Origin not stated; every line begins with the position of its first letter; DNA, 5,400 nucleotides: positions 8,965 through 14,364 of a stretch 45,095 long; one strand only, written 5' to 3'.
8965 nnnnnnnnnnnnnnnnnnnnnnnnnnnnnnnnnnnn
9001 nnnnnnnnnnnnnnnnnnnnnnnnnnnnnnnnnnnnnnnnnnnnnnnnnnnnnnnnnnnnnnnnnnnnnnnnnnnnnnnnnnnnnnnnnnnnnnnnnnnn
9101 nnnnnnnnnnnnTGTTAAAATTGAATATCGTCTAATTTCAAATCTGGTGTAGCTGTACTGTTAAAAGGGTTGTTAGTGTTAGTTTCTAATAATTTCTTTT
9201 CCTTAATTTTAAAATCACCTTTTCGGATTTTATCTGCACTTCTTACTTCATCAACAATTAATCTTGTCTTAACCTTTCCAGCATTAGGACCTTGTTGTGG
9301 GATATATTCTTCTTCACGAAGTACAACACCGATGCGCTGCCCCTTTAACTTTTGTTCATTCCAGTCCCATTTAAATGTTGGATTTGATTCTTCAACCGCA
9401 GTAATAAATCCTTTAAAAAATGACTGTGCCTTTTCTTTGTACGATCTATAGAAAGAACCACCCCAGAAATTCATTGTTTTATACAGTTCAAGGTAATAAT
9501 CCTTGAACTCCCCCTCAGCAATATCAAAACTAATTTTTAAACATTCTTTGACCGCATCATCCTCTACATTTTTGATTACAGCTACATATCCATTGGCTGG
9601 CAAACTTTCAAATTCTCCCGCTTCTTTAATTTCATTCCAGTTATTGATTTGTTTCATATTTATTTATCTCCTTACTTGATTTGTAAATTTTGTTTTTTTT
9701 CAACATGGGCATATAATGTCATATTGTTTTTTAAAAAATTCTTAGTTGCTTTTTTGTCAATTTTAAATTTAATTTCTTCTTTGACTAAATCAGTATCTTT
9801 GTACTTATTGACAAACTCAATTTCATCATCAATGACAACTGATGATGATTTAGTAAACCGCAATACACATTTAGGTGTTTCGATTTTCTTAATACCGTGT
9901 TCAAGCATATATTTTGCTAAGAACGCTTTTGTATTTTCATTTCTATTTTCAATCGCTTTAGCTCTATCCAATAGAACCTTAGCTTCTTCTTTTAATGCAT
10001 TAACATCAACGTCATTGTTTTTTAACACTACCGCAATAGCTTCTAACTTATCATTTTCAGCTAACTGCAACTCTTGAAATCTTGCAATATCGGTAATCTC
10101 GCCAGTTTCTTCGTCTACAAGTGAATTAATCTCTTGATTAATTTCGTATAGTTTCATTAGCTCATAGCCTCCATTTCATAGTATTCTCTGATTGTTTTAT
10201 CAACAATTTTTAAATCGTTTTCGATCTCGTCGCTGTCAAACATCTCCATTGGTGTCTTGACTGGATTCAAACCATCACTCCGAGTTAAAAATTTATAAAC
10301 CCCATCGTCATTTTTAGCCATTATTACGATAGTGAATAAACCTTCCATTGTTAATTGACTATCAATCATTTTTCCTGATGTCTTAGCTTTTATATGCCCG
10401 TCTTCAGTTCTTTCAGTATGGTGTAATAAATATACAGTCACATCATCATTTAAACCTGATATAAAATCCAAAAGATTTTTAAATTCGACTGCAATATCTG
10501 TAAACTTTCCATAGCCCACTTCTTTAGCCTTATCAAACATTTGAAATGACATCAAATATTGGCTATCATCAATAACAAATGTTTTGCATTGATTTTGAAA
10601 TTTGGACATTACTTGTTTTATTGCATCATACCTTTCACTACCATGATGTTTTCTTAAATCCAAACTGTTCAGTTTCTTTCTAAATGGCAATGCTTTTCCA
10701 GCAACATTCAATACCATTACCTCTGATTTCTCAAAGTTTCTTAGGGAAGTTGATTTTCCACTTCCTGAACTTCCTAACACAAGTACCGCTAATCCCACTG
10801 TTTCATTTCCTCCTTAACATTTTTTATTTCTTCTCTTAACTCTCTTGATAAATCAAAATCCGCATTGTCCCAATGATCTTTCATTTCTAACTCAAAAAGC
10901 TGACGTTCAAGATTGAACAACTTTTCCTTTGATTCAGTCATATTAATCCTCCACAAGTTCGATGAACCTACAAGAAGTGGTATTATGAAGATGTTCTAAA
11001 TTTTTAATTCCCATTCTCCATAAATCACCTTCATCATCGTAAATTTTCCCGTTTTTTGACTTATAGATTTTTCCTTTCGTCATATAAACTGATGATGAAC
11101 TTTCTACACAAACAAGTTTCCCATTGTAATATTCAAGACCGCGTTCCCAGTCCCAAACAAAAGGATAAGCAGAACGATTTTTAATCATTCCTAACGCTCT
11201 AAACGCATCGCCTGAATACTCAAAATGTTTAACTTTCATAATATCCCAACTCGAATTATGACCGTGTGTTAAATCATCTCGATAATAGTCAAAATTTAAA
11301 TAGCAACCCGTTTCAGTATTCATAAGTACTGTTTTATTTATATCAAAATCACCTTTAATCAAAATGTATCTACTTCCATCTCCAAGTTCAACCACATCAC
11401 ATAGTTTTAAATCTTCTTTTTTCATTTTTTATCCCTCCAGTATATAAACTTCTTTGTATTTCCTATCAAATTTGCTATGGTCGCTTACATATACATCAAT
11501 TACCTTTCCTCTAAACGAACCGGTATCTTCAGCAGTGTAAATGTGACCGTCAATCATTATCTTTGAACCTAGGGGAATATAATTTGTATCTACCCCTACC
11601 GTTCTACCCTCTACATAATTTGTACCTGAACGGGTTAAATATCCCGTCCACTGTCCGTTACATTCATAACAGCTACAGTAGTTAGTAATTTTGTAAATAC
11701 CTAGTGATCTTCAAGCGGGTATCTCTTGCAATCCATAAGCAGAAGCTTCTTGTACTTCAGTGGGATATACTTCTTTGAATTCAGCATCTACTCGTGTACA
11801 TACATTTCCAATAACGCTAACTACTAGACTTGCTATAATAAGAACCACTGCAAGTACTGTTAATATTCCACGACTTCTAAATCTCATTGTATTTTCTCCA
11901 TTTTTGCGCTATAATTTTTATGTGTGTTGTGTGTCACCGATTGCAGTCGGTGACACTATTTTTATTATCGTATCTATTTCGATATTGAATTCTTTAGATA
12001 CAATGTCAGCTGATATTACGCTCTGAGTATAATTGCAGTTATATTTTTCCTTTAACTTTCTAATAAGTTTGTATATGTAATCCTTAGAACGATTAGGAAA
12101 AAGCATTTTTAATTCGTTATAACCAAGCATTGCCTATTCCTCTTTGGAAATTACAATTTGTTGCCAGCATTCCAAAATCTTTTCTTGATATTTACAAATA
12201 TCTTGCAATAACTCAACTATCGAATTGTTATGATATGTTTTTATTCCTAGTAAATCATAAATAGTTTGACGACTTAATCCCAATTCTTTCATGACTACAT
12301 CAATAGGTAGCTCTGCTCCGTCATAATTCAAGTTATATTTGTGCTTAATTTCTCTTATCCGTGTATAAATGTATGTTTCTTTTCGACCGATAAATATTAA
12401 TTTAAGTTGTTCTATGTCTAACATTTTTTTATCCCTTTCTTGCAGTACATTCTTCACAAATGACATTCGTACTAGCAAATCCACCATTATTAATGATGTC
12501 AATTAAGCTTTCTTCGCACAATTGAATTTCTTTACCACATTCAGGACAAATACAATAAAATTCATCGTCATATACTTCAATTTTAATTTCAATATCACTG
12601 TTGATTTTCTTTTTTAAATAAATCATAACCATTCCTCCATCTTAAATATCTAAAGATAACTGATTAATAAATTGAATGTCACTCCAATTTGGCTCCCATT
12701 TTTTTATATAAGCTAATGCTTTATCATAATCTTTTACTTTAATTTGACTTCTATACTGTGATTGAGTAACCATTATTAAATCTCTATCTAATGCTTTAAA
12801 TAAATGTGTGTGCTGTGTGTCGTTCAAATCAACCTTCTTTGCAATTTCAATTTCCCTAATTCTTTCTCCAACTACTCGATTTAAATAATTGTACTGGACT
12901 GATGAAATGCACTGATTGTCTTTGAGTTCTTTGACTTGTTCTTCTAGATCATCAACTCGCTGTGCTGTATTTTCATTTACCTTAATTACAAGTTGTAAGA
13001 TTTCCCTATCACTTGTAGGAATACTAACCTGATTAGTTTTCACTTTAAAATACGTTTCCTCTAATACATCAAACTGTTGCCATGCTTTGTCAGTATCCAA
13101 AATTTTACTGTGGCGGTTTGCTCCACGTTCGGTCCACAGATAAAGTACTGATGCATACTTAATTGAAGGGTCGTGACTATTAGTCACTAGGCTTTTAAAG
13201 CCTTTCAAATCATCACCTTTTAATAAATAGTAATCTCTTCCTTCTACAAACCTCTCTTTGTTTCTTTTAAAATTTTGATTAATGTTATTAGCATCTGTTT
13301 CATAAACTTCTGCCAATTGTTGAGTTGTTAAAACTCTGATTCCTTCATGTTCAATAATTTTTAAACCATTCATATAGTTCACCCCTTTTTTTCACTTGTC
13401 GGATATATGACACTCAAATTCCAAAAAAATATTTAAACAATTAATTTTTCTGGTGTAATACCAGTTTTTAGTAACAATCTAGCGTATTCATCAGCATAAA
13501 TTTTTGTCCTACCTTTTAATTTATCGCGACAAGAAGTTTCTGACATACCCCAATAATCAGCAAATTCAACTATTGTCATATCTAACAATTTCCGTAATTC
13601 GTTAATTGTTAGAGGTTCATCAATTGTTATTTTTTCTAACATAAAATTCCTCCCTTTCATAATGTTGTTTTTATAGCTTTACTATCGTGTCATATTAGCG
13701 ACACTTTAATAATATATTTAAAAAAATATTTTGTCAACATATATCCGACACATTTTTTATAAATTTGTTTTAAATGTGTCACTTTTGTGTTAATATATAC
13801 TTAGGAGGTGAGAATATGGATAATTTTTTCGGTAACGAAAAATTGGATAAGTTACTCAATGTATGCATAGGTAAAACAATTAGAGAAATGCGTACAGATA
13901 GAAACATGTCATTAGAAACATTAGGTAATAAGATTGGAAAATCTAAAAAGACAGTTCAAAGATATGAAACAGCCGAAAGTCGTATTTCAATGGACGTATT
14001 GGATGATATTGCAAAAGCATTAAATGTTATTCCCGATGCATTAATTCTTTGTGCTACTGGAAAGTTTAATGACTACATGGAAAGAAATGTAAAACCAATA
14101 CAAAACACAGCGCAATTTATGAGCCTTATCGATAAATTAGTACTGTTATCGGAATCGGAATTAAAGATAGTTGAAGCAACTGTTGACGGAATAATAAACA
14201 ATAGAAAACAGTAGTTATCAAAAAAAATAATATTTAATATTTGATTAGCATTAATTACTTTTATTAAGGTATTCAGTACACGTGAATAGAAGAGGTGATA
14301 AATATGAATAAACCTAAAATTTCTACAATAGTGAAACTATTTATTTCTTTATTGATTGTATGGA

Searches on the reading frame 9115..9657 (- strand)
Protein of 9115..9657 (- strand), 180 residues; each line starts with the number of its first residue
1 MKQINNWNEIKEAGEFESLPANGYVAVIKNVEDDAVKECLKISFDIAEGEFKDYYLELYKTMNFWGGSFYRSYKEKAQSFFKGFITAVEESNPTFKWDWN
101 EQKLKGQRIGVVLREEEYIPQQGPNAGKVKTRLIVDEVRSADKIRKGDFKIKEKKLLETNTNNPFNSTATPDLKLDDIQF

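Call 56: search_protein_families(library=phrogs, proteins=[window:9115-9657:-], max_evalue=0.0001)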
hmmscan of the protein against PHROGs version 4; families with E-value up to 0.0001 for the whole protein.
window:9115-9657:- (180 aa): 2 families
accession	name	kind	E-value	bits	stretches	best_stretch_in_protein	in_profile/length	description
phrog_18107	-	unknown function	4.7e-22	79.9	1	1-163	1-172/201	-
phrog_378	-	DNA, RNA and nucleotide metabolism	1.3e-05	26.6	1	11-178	10-161/163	single strand DNA binding protein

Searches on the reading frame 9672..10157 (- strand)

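Call 56: search_protein_families(library=phrogs, proteins=[window:9672-10157:-], max_evalue=0.0001)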
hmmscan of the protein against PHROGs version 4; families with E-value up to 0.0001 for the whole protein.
window:9672-10157:- (161 aa): 2 families
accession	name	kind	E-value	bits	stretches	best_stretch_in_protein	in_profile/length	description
phrog_253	-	DNA, RNA and nucleotide metabolism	1e-22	81.8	1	1-161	7-167/169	Mu Gam-like end protection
phrog_20203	-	unknown function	2.3e-06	28.6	1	87-158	4-72/75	-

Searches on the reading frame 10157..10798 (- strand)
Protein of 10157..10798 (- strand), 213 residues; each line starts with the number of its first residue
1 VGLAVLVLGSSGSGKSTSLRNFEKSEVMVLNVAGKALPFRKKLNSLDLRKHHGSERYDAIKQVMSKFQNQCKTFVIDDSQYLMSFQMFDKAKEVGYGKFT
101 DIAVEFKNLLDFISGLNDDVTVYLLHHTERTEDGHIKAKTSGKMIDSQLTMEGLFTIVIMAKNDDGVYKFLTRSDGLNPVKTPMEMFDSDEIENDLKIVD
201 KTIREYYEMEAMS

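Call 56: search_protein_families(library=phrogs, proteins=[window:10157-10798:-], max_evalue=0.0001)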
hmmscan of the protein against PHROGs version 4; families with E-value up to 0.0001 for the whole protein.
window:10157-10798:- (213 aa): 2 families
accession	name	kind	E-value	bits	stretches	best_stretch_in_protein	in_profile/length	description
phrog_2872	-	DNA, RNA and nucleotide metabolism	2.8e-68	230.7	1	1-210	1-214/219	Sak4-like ssDNA annealing protein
phrog_124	-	DNA, RNA and nucleotide metabolism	5.9e-14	53.2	1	5-208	46-262/382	Sak4-like ssDNA annealing protein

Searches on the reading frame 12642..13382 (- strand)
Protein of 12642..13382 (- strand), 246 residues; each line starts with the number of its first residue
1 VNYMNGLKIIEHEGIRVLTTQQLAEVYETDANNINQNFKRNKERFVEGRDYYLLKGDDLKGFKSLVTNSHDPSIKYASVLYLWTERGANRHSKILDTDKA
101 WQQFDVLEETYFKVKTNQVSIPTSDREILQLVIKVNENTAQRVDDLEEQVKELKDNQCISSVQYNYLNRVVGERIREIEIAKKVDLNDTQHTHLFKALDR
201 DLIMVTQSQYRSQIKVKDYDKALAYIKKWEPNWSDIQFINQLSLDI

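Call 7: search_protein_families(library=pfam, proteins=[window:12642-13382:-], max_evalue=0.001)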
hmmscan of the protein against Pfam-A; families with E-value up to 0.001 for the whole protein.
window:12642-13382:- (246 aa): 2 families
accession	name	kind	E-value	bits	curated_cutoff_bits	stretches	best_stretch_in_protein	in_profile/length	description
PF10543.14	ORF6N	-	5.2e-24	84.8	27.8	1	8-94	2-86/86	ORF6N domain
PF10552.14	ORF6C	-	3.2e-08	34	22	1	130-233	3-108/114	ORF6C domain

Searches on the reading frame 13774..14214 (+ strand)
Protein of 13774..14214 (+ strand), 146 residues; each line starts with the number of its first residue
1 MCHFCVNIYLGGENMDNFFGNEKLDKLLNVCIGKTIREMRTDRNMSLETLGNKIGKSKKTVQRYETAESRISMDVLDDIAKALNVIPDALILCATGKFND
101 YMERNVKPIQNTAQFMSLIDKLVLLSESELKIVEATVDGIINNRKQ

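Call 7: search_protein_families(library=pfam, proteins=[window:13774-14214:+], max_evalue=0.001)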
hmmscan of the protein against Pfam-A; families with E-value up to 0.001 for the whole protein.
window:13774-14214:+ (146 aa): 4 families
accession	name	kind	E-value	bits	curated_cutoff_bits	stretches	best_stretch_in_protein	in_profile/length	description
PF01381.28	HTH_3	-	7.9e-12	45.5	23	1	36-85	1-50/55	Helix-turn-helix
PF13443.12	HTH_26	-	1.4e-08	35.2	22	1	36-88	2-55/63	Cro/C1-type HTH DNA-binding domain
PF13560.12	HTH_31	-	1.6e-08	35.2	27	1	33-90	3-60/64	Helix-turn-helix domain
PF18430.7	DBD_HTH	-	0.00026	21.1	25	1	124-143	14-33/35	Putative DNA-binding domain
